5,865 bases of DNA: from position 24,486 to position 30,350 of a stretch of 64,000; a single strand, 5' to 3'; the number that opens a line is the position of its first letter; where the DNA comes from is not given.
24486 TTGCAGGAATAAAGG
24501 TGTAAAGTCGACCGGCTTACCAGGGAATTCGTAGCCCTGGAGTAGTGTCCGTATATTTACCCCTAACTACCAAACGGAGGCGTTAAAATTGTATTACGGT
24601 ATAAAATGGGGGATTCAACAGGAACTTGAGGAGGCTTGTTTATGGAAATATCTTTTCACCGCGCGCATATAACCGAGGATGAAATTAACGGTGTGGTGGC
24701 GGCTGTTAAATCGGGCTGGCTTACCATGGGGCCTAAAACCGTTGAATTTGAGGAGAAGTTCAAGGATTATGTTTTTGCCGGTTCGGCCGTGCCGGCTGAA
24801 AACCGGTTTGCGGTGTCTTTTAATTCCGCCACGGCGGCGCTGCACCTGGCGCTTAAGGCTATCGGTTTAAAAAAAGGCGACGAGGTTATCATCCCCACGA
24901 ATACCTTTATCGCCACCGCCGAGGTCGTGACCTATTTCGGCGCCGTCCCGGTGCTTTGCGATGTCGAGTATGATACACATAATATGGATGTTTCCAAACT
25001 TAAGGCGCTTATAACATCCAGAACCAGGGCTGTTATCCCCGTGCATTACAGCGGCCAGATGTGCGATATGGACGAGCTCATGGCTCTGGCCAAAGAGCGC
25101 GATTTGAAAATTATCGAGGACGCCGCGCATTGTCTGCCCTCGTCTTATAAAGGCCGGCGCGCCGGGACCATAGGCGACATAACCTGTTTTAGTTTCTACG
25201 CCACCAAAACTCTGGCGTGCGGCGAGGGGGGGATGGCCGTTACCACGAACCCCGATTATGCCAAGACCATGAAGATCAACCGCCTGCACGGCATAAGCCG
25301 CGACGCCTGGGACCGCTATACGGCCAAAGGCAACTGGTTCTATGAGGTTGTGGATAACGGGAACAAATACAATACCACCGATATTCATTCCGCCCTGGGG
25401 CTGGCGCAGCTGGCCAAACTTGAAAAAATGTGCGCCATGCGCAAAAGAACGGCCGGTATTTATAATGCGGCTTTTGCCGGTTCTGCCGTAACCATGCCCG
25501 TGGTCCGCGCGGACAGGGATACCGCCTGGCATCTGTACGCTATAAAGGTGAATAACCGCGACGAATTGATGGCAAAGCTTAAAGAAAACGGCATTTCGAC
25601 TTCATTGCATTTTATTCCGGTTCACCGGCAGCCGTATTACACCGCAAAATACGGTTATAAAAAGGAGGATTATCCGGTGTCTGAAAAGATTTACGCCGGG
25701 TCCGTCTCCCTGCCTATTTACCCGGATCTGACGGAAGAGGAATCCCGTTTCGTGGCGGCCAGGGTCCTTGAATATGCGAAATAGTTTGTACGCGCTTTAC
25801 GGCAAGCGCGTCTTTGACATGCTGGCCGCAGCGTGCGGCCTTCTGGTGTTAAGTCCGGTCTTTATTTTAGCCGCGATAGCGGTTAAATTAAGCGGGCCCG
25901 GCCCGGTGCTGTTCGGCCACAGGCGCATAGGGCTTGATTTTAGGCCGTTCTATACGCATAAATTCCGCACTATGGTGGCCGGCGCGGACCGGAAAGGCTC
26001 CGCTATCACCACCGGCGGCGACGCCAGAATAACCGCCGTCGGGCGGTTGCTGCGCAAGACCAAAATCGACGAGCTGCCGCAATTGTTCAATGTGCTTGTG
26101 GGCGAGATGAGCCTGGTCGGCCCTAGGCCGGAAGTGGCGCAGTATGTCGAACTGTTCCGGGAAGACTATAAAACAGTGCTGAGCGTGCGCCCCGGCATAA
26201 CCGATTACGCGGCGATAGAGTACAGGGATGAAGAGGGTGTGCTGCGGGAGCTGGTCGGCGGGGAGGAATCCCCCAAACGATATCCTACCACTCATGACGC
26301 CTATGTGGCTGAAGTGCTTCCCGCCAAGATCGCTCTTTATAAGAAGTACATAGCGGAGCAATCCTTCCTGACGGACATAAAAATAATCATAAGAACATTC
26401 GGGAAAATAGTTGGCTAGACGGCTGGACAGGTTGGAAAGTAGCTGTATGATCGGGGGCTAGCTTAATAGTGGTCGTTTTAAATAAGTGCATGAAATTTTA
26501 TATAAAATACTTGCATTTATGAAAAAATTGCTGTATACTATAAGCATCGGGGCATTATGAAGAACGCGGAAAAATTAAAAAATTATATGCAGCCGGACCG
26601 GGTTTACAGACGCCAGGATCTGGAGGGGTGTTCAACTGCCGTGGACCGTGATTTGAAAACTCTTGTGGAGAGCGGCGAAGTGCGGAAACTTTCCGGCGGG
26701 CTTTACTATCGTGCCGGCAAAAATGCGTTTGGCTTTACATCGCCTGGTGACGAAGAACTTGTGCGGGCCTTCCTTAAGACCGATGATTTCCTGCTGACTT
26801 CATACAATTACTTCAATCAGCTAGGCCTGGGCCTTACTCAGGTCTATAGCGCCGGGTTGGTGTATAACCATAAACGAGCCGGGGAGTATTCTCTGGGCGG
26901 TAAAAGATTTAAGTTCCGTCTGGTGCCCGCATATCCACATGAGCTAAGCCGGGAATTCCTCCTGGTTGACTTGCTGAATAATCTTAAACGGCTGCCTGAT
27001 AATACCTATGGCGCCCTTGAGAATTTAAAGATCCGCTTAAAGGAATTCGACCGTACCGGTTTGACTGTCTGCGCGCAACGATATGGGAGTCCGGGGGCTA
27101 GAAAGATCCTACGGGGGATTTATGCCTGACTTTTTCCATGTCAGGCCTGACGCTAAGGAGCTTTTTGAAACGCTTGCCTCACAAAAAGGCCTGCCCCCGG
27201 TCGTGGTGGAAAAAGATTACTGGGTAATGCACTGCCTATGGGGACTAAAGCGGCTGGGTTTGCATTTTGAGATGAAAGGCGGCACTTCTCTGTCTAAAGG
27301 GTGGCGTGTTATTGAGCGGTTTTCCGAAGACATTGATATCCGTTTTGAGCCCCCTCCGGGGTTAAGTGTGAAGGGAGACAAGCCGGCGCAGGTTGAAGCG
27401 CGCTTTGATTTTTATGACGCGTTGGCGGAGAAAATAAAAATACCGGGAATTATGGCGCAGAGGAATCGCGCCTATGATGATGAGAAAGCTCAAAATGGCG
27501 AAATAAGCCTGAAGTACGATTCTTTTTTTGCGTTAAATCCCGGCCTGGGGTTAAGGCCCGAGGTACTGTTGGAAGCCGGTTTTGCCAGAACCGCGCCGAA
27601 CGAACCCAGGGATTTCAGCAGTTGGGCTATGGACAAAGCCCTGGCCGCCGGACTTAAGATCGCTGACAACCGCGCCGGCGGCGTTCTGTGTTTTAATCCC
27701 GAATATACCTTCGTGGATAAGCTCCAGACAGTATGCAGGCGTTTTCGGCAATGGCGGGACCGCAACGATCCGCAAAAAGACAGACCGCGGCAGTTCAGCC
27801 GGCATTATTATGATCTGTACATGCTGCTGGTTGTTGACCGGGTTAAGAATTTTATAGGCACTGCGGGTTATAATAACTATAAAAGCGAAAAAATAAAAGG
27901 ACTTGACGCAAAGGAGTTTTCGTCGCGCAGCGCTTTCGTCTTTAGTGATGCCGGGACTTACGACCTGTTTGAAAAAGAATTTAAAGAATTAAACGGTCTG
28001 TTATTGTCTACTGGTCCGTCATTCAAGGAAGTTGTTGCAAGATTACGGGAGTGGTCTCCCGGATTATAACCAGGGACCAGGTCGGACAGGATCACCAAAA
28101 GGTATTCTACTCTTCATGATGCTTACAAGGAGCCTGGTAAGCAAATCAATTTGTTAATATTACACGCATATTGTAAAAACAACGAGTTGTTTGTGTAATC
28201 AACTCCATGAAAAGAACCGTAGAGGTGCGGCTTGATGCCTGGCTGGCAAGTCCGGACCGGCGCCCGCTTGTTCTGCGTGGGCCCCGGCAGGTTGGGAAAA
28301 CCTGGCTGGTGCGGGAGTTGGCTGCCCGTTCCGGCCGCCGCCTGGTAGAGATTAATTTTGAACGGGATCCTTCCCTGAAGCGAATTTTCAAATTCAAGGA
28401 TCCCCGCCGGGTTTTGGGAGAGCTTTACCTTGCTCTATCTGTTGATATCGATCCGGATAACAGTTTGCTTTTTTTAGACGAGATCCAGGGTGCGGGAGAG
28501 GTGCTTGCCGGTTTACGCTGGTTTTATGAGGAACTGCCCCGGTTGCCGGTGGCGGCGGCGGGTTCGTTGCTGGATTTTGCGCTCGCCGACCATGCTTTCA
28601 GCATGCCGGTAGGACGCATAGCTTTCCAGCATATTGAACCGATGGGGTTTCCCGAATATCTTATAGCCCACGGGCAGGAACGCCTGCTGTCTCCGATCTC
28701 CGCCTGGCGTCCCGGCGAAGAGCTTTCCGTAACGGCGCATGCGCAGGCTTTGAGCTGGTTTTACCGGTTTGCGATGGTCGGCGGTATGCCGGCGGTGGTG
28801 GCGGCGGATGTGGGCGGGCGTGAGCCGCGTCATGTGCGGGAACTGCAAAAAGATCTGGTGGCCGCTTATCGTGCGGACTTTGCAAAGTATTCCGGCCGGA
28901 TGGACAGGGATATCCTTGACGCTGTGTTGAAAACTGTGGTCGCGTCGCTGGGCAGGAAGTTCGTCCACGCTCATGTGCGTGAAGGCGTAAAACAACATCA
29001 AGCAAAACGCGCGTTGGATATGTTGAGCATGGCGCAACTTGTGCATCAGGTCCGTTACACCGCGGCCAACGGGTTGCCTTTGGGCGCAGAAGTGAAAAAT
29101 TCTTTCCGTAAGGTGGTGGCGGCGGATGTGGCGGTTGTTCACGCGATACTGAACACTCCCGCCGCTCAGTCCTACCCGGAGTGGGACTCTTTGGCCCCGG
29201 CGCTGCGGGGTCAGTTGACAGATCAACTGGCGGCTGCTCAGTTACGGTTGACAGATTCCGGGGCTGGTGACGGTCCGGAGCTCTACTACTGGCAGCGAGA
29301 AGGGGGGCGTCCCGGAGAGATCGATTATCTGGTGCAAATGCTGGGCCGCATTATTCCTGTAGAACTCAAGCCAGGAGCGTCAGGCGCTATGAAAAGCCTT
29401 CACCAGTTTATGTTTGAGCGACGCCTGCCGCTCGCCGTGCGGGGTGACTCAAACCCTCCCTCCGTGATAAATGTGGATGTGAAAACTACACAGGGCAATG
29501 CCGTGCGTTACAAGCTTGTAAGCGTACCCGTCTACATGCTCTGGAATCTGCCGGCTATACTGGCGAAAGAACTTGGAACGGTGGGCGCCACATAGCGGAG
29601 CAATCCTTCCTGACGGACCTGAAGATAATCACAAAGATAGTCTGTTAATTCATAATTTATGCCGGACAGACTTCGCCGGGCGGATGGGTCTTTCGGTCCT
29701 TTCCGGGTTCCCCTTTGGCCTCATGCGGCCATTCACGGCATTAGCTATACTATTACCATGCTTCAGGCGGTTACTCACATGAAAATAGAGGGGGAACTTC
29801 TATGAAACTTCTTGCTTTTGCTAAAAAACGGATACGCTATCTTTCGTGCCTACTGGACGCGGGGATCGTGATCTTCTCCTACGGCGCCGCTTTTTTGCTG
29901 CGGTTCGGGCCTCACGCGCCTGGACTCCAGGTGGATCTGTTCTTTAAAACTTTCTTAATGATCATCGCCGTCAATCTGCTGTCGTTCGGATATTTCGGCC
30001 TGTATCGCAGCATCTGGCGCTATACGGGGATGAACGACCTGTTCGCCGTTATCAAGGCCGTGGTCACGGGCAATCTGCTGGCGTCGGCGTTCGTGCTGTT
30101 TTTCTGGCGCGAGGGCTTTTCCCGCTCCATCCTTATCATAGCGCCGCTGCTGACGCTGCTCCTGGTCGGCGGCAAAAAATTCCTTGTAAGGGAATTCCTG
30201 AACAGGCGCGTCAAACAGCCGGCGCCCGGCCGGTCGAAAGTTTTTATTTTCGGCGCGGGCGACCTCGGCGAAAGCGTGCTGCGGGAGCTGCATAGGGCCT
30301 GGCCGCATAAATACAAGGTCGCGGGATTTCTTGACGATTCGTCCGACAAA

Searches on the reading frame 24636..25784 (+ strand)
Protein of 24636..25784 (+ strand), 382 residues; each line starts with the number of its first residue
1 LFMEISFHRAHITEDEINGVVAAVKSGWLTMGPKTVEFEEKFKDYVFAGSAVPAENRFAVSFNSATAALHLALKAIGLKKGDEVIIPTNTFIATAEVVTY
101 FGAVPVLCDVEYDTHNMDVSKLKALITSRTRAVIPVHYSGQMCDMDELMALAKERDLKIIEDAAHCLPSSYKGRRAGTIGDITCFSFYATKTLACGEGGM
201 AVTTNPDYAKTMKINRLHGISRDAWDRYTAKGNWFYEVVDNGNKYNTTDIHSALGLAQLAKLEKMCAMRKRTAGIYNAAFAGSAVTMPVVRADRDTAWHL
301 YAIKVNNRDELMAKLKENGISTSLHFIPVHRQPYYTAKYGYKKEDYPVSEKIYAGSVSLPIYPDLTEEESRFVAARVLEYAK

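Call 4: search_protein_families(library=pfam, proteins=[window:24636-25784:+])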
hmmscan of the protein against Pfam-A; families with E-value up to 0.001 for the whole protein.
window:24636-25784:+ (382 aa): 2 families
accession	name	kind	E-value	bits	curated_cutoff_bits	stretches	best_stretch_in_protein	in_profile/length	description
PF01041.23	DegT_DnrJ_EryC1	-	1.7e-122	409.6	19.8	1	12-377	3-359/360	DegT/DnrJ/EryC1/StrS aminotransferase family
PF00155.27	Aminotran_1_2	-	3e-07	30.4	19.7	1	36-165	45-188/361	Aminotransferase class I and II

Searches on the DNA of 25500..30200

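Call 95: search_rna_families(source=window, start=25500, end=30200, threshold=evalue, max_evalue=1)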
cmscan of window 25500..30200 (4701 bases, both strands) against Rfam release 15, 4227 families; matches with E-value up to 1: 0.
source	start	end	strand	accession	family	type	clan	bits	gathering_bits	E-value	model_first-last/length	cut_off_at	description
